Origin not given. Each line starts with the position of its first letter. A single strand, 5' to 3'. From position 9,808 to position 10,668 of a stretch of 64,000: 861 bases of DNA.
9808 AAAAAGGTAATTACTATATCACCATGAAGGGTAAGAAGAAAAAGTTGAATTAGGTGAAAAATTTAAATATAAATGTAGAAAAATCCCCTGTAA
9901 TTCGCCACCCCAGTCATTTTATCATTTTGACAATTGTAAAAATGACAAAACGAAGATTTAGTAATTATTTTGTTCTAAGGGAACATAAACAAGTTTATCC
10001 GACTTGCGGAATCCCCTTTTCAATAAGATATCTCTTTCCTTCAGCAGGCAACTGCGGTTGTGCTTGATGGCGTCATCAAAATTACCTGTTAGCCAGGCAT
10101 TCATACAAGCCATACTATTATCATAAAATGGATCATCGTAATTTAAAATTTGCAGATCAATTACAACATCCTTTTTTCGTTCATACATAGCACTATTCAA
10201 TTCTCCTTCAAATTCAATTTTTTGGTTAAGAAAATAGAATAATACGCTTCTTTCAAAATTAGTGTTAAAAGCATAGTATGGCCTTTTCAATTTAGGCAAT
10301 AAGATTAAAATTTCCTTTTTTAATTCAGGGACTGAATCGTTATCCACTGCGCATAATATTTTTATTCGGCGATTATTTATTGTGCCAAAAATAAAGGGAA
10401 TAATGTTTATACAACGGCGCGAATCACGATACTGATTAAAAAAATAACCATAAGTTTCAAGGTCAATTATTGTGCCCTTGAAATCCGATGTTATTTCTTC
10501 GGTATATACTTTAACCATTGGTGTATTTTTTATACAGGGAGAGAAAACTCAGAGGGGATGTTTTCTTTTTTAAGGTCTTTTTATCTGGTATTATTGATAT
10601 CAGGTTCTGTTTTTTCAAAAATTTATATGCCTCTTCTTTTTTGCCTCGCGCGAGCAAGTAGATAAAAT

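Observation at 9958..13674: Translationally coupled cyclase-STAND-TPR giant protein plus DEDD-exonuclease-like small protein, convergent on an R-M defence island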

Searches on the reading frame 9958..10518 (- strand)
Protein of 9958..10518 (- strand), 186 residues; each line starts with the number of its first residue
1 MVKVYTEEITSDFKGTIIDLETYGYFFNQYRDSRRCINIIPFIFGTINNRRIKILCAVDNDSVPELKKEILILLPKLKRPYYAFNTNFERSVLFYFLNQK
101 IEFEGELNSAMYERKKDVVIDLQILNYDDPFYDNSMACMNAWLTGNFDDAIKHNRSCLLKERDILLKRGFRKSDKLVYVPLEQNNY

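Call 8: search_protein_families(library=pfam, proteins=[window:9958-10518:-], max_evalue=1)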
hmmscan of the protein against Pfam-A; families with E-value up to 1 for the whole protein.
window:9958-10518:- (186 aa): 1 family
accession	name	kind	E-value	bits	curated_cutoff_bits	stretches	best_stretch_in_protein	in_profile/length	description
PF04376.19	ATE_N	-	0.11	13.2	27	1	161-180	26-45/72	Arginine-tRNA-protein transferase, N terminus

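Call 10: search_protein_families(library=ncbifam, proteins=[window:9958-10518:-], max_evalue=1)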
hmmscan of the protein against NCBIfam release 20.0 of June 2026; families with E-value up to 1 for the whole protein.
window:9958-10518:- (186 aa): 0 families

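Call 11: search_protein_families(library=padloc, proteins=[window:9958-10518:-], max_evalue=1)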
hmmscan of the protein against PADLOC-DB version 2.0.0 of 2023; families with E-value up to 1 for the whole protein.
window:9958-10518:- (186 aa): 0 families

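Call 12: search_protein_families(library=phrogs, proteins=[window:9958-10518:-], max_evalue=1)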
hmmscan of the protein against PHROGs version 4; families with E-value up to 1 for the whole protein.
window:9958-10518:- (186 aa): 0 families

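Call 13: find_homologous_proteins(query=window:9958-10518:-, max_evalue=0.001)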
Query window:9958-10518:- (186 aa): 502 proteins with E <= 0.001 among 546 candidates; the best 120 are listed.
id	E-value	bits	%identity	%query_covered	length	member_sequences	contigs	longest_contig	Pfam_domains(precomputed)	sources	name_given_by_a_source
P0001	9.9e-117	405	96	100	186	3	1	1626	-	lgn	-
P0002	3.3e-88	312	76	99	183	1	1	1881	-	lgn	-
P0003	9.7e-87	308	75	98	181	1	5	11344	-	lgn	-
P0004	1.9e-81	290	72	96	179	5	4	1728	-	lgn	-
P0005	9.1e-72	259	66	97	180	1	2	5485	-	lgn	-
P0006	9.0e-65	236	64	95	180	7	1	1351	-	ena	-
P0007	9.6e-65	236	63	95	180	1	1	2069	-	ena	-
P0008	1.6e-63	232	61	95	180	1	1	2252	-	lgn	-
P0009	2.7e-63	231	61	97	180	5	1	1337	-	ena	-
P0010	9.2e-63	229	60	96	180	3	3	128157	-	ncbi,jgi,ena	jgi:hypothetical protein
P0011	5.7e-62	227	57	96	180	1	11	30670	-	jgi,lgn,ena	-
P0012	5.8e-62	227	61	95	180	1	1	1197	-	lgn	-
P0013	8.0e-62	226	60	95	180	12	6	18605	-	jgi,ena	jgi:hypothetical protein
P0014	8.0e-62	226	62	97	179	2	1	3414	-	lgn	-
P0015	1.2e-61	226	60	97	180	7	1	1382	-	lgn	-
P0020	4.5e-61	224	60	95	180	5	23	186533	-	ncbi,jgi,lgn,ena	ncbi:MAG: hypothetical protein ABSG71_22330 [Thermodesulfobacteriota bacterium]|jgi:hypothetical pro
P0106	4.9e-54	201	54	94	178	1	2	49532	-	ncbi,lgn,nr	ncbi:hypothetical protein HZC30_03565 [Candidatus Woesearchaeota archaeon]|nr:hypothetical protein [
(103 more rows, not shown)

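Call 15: find_encoding_contigs(protein=P0020, flank=6000, max_places=6)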
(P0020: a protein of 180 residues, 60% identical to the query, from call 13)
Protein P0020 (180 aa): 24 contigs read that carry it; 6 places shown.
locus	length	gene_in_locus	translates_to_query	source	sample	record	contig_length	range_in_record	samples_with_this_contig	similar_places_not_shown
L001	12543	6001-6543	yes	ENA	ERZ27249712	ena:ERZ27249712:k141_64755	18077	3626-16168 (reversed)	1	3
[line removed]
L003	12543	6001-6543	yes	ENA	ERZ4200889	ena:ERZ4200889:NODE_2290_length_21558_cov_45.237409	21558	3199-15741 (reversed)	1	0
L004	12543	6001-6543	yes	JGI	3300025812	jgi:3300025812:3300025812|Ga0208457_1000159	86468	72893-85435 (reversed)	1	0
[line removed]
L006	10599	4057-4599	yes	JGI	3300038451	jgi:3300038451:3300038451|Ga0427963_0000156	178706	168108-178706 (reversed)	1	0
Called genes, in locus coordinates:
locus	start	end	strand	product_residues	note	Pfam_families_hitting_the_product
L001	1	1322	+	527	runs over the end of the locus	-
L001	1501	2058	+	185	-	PF13511:DUF4124 (weak)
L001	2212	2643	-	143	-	PF01850:PIN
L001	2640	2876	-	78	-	PF22513:FitA-like_RHH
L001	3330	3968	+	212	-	PF13511:DUF4124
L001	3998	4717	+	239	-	-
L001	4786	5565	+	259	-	PF00561:Abhydrolase_1, PF12146:Hydrolase_4, PF12697:Abhydrolase_6, PF00326:Peptidase_S9 (faint), PF03959:FSH1 (faint)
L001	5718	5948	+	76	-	PF12441:CopG_antitoxin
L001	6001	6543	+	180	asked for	-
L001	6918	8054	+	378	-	PF04422:FrhB_FdhB_N, PF04432:FrhB_FdhB_C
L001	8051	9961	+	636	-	PF01855:POR_N, PF02775:TPP_enzyme_C, PF00037:Fer4 (weak), PF12837:Fer4_6 (weak)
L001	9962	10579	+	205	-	PF01558:POR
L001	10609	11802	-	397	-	PF00155:Aminotran_1_2, PF01053:Cys_Met_Meta_PP (faint)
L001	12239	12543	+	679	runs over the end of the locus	PF00009:GTP_EFTU, PF22042:EF-G_D2, PF03144:GTP_EFTU_D2, PF14492:EFG_III, PF16658:RF3_C, PF03764:EFG_IV, PF00679:EFG_C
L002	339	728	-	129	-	PF01850:PIN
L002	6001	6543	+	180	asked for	-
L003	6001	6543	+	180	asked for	-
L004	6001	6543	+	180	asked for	-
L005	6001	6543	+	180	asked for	-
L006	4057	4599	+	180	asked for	-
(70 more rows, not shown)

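Call 16: find_encoding_contigs(protein=P0010, flank=6000, max_places=4)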
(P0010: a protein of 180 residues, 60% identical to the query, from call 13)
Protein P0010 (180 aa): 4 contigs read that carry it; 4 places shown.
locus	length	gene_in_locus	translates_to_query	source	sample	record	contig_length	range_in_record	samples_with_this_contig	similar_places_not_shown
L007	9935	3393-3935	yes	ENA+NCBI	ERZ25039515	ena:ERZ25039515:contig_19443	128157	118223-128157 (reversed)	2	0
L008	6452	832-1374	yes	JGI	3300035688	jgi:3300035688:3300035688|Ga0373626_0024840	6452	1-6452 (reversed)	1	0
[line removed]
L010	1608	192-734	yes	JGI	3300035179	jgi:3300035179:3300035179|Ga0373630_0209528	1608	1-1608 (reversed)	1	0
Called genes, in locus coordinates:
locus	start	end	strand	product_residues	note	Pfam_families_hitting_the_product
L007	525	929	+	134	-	PF05973:Gp49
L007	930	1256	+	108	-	PF13744:HTH_37 (weak), PF13560:HTH_31, PF01381:HTH_3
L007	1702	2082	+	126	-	PF18498:DUF5618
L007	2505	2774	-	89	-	-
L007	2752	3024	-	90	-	PF04365:BrnT_toxin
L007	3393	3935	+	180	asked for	-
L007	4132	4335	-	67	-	-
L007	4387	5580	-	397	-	PF00155:Aminotran_1_2, PF00266:Aminotran_5 (weak), PF01041:DegT_DnrJ_EryC1 (weak), PF01053:Cys_Met_Meta_PP (weak)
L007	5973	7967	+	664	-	PF00009:GTP_EFTU, PF03144:GTP_EFTU_D2, PF22042:EF-G_D2, PF14492:EFG_III, PF16658:RF3_C (weak), PF03764:EFG_IV, PF00679:EFG_C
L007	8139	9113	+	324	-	PF08279:HTH_11, PF03099:BPL_LplA_LipB, PF16917:BPL_LplA_LipB_2 (weak), PF02237:BPL_C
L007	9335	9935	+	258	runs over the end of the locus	PF03309:Pan_kinase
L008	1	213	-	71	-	?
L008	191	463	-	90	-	PF04365:BrnT_toxin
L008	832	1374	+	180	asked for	-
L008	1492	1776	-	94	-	-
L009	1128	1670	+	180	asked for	-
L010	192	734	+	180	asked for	-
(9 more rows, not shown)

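Call 17: find_encoding_contigs(protein=P0003, flank=8000, max_places=5)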
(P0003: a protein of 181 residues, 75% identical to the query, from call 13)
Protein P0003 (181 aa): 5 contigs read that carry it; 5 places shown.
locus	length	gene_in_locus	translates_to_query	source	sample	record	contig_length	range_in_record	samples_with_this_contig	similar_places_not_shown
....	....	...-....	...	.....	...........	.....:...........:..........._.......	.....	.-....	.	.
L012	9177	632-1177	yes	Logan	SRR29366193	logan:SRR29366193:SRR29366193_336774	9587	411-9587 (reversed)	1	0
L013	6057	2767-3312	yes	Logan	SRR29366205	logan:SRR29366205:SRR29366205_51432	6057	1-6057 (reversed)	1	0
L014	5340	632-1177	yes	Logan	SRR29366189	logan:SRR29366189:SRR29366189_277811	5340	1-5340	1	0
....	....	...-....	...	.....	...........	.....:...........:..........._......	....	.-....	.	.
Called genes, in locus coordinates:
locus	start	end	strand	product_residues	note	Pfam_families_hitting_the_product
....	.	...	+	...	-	?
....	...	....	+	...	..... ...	-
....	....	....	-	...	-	-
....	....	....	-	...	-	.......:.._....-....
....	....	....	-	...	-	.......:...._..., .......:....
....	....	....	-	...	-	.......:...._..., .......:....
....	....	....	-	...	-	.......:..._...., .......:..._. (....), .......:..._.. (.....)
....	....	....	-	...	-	-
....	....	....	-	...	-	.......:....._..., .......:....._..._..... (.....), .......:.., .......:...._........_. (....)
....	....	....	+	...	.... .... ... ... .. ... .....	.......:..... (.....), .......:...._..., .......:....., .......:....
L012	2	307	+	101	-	?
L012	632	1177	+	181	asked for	-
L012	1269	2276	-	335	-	-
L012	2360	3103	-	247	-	PF17131:TP_0789-like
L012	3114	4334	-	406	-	PF12704:MacB_PCD, PF02687:FtsX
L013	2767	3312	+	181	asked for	-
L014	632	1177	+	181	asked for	-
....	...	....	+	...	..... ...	-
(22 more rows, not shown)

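Call 18: find_encoding_contigs(protein=P0005, flank=8000, max_places=3)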
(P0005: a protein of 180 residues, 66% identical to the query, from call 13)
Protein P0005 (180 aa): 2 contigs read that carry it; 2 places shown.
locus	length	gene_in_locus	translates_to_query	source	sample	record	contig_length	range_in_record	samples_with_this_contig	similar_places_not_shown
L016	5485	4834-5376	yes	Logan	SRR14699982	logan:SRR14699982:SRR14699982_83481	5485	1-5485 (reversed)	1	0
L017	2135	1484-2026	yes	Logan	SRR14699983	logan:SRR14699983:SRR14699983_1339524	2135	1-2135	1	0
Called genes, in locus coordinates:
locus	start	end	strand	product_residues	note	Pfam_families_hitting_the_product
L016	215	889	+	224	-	PF13274:SocA_Panacea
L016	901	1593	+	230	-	-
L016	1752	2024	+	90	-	-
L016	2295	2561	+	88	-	-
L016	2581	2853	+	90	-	PF24348:DUF7508 (weak)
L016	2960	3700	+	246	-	-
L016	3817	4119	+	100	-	-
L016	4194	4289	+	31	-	-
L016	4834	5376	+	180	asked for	-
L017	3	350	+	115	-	?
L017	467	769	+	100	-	-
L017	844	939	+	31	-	-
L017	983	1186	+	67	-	-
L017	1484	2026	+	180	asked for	-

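Call 19: find_encoding_contigs(protein=P0106, flank=6000, max_places=3)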
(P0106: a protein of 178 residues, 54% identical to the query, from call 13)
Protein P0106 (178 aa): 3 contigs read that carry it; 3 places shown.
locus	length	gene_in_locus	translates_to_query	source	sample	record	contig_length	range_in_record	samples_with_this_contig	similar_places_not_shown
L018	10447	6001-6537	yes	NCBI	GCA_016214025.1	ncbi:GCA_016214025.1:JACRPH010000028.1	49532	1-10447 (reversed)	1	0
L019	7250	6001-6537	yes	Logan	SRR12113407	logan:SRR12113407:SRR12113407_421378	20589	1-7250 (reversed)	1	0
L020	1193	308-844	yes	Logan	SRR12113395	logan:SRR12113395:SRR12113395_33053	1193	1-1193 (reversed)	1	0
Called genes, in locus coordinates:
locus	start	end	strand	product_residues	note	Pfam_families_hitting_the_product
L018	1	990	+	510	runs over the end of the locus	PF02878:PGM_PMM_I, PF02879:PGM_PMM_II, PF02880:PGM_PMM_III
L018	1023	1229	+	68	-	-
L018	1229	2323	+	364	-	PF01964:ThiC_Rad_SAM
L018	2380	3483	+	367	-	PF00480:ROK (weak)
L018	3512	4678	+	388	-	PF04015:DUF362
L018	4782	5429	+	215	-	PF00923:TAL_FSA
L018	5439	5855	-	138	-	-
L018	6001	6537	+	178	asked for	-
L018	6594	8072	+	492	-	PF01139:RtcB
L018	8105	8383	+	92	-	PF15919:HicB_lk_antitox, PF24113:DUF7387 (weak)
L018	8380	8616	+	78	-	PF07927:HicA_toxin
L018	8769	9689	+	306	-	-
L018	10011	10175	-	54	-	-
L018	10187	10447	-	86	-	?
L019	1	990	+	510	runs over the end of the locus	PF02878:PGM_PMM_I, PF02879:PGM_PMM_II, PF02880:PGM_PMM_III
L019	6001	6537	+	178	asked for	-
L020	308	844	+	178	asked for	-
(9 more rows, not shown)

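Call 22: search_solved_structures(query=A1, max_evalue=10, show_alignments=3)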
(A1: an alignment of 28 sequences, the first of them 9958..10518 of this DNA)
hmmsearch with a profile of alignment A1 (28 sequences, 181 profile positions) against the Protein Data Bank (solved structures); distinct sequences matched with E-value up to 10: 2.
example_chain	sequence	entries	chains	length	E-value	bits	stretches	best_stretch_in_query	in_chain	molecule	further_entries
3k9j_A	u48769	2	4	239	0.51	13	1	105-143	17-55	Histone-lysine N-methyltransferase SETMAR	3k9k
3f2k_A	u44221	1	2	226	0.65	12.7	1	105-143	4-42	Histone-lysine N-methyltransferase SETMAR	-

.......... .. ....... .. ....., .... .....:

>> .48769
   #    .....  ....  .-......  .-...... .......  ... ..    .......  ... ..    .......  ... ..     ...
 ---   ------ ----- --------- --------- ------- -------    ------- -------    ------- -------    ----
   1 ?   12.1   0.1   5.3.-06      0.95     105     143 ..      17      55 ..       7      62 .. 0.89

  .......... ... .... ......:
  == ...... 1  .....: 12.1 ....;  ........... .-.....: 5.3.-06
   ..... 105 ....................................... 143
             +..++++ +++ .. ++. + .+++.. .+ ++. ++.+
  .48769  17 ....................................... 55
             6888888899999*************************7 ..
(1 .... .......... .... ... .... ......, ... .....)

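Call 27: predict_structure(alignment_id=A1)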
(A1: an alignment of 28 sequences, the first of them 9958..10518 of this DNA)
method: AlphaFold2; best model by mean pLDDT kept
length: 186 residues; sequences in the alignment: 28
mean_pLDDT: 93.9   pTM: 0.90
mean pLDDT of the five models: 93.9, 93.2, 93.2, 92.5, 91.8
residues with pLDDT >= 90: 165; 70-90: 17; 50-70: 1; < 50: 3
segments of 3 or more residues with pLDDT < 50: 184-186
pLDDT, mean of each block of 10 residues (from residue 1): 97 97 94 94 98 98 98 97 95 95 93 90 96 94 97 98 97 86 53
secondary structure, 60 per line:
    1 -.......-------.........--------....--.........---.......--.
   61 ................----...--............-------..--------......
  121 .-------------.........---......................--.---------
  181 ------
elements in order: E2-8 E16-24 H33-36 E39-47 E51-57 H60-76 E81-83 H86-97 H115-121 H135-143 H147-168

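Call 28: find_related_loci(query=A1, collection=viral_contigs, flank=6000)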
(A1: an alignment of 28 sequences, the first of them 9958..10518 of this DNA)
Query A1 (186 aa) in viral_contigs; peptide patterns used: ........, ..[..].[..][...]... (x = any residue, [..] = any of these).
79 stretches matched a pattern, but none encodes a relative of the query by tblastn (E <= 1e-3).

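Call 30: fold_search(model_id=the predicted structure, library=pdb)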
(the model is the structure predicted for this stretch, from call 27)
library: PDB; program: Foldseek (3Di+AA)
matches with E <= 10: 328; with E <= 0.001: 0
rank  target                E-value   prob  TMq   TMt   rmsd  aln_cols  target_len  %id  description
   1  7pbk_B                8.1e-02  0.57  0.37  0.14  11.4       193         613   12  Vibriophage phiVC8 family A DNA polymerase (DpoZ), two conformations: thumb-exo open and thumb-exo closed (released 2021-11-17)
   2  9qlh_A                2.3e-01  0.77  0.34  0.06   4.2       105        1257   14  YerA41 family-A DNA polymerase in complex with a DNA duplex (released 2026-04-08)
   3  4r5k_A                4.7e-01  0.05  0.18  0.16  16.6       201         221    9  Crystal structure of the DnaK C-terminus (Dnak-SBD-B) (released 2014-09-10)
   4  9c52_A                6.4e-01  0.18  0.41  0.10  11.9       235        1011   10  Cryo-EM structure of the Strand displacement Complex (I) of Yeast Mitochondrial DNA polymerase Gamma (MIP1) with downs (released 2025-03-19)
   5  8g5l_A                7.2e-01  0.11  0.31  0.08  11.4       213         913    5  Cryo-EM structure of the Primer Separation Complex (IX) of Human Mitochondrial DNA Polymerase Gamma (released 2024-01-10)
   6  9ic3_A                9.2e-01  0.16  0.38  0.10   8.2       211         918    9  Chimeric mitochondrial DNA polymerase gamma ternary complex (hAmB) in mouse-like error-editing conformer (composite) (released 2025-06-04)
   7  9ic1_A                9.8e-01  0.14  0.12  0.03   5.3        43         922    9  Chimeric mitochondrial DNA polymerase gamma ternary complex (hAmB) in replication conformer (released 2025-06-04)
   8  9c51_A                1.0e+00  0.14  0.41  0.09  12.6       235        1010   11  Cryo-EM structure of the Strand displacement Complex (IV) of Yeast Mitochondrial DNA polymerase Gamma (MIP1) with down (released 2025-03-19)
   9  9qhs_A                1.1e+00  0.13  0.39  0.09  13.8       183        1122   15  phiLo family-A DNA polymerase with modified template (released 2026-03-25)
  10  4ezy_A                1.2e+00  0.03  0.17  0.15  16.8       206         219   10  Crystal structure of the substrate binding domain of E.coli DnaK in complex with the designer peptide NRLILTG (released 2013-04-17)
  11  3vhl_A                1.2e+00  0.02  0.12  0.09  19.2       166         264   11  Crystal structure of the DHR-2 domain of DOCK8 in complex with Cdc42 (T17N mutant) (released 2012-06-20)
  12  7zx0_BBB              1.3e+00  0.16  0.41  0.15   8.6       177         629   11  Crystal structure of Pol theta polymerase domain in complex with compound 5 (released 2022-10-12)
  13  3dpo_A                1.3e+00  0.03  0.17  0.16  17.3       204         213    8  Crystal structure of the substrate binding domain of E. coli DnaK in complex with a short pyrrhocoricin-derived inhibi (released 2009-03-10)
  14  5fis_A                1.6e+00  0.23  0.44  0.36   5.0       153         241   12  Exonuclease domain-containing 1 (Exd1) in the Gd bound conformation (released 2015-12-23)
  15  4jkh_A                1.6e+00  0.05  0.25  0.22  14.7       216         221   10  Open and closed forms of D1781E human PRP8 RNase H-like domain with bound Mg ion (released 2013-05-22)
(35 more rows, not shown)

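Call 38: find_encoding_contigs(protein=P0001, flank=3000, max_places=3)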
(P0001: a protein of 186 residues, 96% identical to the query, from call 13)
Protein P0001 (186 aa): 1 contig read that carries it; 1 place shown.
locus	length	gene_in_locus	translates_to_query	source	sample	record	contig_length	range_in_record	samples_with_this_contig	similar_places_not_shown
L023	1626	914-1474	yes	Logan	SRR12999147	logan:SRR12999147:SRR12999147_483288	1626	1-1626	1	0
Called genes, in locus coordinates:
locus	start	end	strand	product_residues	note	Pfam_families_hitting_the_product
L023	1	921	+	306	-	?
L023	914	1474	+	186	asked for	-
